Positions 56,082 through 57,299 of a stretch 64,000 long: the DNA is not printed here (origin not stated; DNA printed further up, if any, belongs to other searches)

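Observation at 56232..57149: Ornithine carbamoyltransferase is embedded in the glycosylation locus about 2.7 kb downstream of the sugar carbamoyltransferases.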

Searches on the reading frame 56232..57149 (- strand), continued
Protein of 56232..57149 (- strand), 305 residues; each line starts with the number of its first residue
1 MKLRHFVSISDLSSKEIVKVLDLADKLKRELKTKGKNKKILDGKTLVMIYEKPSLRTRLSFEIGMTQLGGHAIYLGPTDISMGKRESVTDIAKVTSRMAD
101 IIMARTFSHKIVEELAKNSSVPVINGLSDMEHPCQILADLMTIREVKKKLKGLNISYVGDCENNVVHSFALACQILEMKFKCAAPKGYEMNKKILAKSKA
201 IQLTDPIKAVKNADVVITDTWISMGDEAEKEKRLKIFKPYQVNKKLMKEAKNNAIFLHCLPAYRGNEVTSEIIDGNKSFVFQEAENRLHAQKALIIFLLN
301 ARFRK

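Call 65: find_encoding_contigs(protein=P0059, flank=10000, max_places=1)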
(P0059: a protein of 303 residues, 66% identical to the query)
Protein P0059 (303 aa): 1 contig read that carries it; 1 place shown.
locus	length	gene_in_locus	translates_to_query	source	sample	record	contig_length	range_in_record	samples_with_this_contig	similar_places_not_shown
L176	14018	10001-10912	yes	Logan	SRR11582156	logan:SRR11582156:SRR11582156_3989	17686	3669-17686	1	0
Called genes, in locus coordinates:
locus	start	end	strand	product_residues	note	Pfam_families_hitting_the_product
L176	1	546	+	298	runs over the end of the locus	-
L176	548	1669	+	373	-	PF13439:Glyco_transf_4, PF20706:GT4-conflict, PF00534:Glycos_transf_1, PF13692:Glyco_trans_1_4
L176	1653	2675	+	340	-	PF00535:Glycos_transf_2, PF13641:Glyco_tranf_2_3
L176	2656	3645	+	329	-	PF01073:3Beta_HSD, PF01370:Epimerase, PF02719:Polysacc_synt_2, PF04321:RmlD_sub_bind, PF16363:GDP_Man_Dehyd, PF13460:NAD_binding_10, PF07993:NAD_binding_4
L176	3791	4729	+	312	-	PF01073:3Beta_HSD, PF01370:Epimerase, PF02719:Polysacc_synt_2, PF07993:NAD_binding_4 (faint), PF13460:NAD_binding_10, PF16363:GDP_Man_Dehyd, PF04321:RmlD_sub_bind (faint)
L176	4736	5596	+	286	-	PF01073:3Beta_HSD, PF01370:Epimerase, PF04321:RmlD_sub_bind, PF05368:NmrA, PF13460:NAD_binding_10, PF16363:GDP_Man_Dehyd, PF02719:Polysacc_synt_2, PF07993:NAD_binding_4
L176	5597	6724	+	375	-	PF00534:Glycos_transf_1, PF13692:Glyco_trans_1_4, PF26337:Gtf3_C (weak)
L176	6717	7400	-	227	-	PF00535:Glycos_transf_2, PF10111:Glyco_tranf_2_2 (weak), PF13641:Glyco_tranf_2_3 (weak)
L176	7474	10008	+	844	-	PF00754:F5_F8_type_C, PF22633:F5_F8_type_C_2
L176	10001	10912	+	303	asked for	PF02729:OTCace_N, PF00185:OTCace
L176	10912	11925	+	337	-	PF00535:Glycos_transf_2, PF10111:Glyco_tranf_2_2, PF13641:Glyco_tranf_2_3, PF13506:Glyco_transf_21 (weak), PF13632:Glyco_trans_2_3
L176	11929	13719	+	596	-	PF02543:Carbam_trans_N, PF16861:Carbam_trans_C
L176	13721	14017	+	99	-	?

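Call 66: find_encoding_contigs(protein=P0050, flank=10000, max_places=1)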
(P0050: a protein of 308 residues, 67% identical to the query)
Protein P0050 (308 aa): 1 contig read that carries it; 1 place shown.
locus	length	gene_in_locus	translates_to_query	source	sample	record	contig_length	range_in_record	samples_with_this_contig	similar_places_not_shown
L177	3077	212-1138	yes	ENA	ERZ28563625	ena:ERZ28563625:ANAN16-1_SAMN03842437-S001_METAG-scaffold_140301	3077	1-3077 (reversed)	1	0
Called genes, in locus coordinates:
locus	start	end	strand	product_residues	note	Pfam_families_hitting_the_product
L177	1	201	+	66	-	?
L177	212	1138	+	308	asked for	PF02729:OTCace_N, PF00185:OTCace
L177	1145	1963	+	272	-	PF02729:OTCace_N, PF00185:OTCace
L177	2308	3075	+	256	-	?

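Call 74: search_solved_structures(query=L009:10939-11922:+, max_evalue=1e-20, show_alignments=1)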
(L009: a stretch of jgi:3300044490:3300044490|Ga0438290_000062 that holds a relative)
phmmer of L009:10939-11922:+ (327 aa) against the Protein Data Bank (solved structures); distinct sequences matched with E-value up to 1e-20: 50.
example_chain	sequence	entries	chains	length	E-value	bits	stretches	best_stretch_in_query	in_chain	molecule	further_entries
1pvv_A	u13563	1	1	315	2.7e-63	217.4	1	3-326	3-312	Ornithine carbamoyltransferase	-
1a1s_A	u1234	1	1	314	4e-63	216.8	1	4-326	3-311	ORNITHINE CARBAMOYLTRANSFERASE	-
3q98_A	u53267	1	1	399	7.1e-62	212.7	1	3-300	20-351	transcarbamylase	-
2yfk_A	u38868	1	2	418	1.9e-54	188.3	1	5-309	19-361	ASPARTATE/ORNITHINE CARBAMOYLTRANSFERASE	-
3l02_A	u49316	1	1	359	9.1e-51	176.2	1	8-325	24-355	N-acetylornithine carbamoyltransferase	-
3m5c_A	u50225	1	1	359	9.3e-51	176.2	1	8-325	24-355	N-acetylornithine carbamoyltransferase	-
3l05_A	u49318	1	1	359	2.1e-50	175.1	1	8-325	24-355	N-acetylornithine carbamoyltransferase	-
3l06_A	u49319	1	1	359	2.7e-50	174.7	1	8-325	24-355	N-acetylornithine carbamoyltransferase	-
3kzc_A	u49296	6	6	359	3.4e-50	174.4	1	8-325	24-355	N-acetylornithine carbamoyltransferase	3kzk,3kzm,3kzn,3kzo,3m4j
3l04_A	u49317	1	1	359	3.4e-50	174.3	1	8-325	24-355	N-acetylornithine carbamoyltransferase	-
3m5d_A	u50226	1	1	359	4.7e-50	173.9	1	8-325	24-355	N-acetylornithine carbamoyltransferase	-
3m4n_A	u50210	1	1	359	6.4e-50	173.5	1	8-325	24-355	N-acetylornithine carbamoyltransferase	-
3tpf_A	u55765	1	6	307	1.4e-48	169.1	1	8-322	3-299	Ornithine carbamoyltransferase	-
4ep1_A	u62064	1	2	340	1.1e-47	166.2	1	5-321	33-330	Ornithine carbamoyltransferase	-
4nf2_A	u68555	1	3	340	1.1e-47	166.2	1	5-321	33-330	Ornithine carbamoyltransferase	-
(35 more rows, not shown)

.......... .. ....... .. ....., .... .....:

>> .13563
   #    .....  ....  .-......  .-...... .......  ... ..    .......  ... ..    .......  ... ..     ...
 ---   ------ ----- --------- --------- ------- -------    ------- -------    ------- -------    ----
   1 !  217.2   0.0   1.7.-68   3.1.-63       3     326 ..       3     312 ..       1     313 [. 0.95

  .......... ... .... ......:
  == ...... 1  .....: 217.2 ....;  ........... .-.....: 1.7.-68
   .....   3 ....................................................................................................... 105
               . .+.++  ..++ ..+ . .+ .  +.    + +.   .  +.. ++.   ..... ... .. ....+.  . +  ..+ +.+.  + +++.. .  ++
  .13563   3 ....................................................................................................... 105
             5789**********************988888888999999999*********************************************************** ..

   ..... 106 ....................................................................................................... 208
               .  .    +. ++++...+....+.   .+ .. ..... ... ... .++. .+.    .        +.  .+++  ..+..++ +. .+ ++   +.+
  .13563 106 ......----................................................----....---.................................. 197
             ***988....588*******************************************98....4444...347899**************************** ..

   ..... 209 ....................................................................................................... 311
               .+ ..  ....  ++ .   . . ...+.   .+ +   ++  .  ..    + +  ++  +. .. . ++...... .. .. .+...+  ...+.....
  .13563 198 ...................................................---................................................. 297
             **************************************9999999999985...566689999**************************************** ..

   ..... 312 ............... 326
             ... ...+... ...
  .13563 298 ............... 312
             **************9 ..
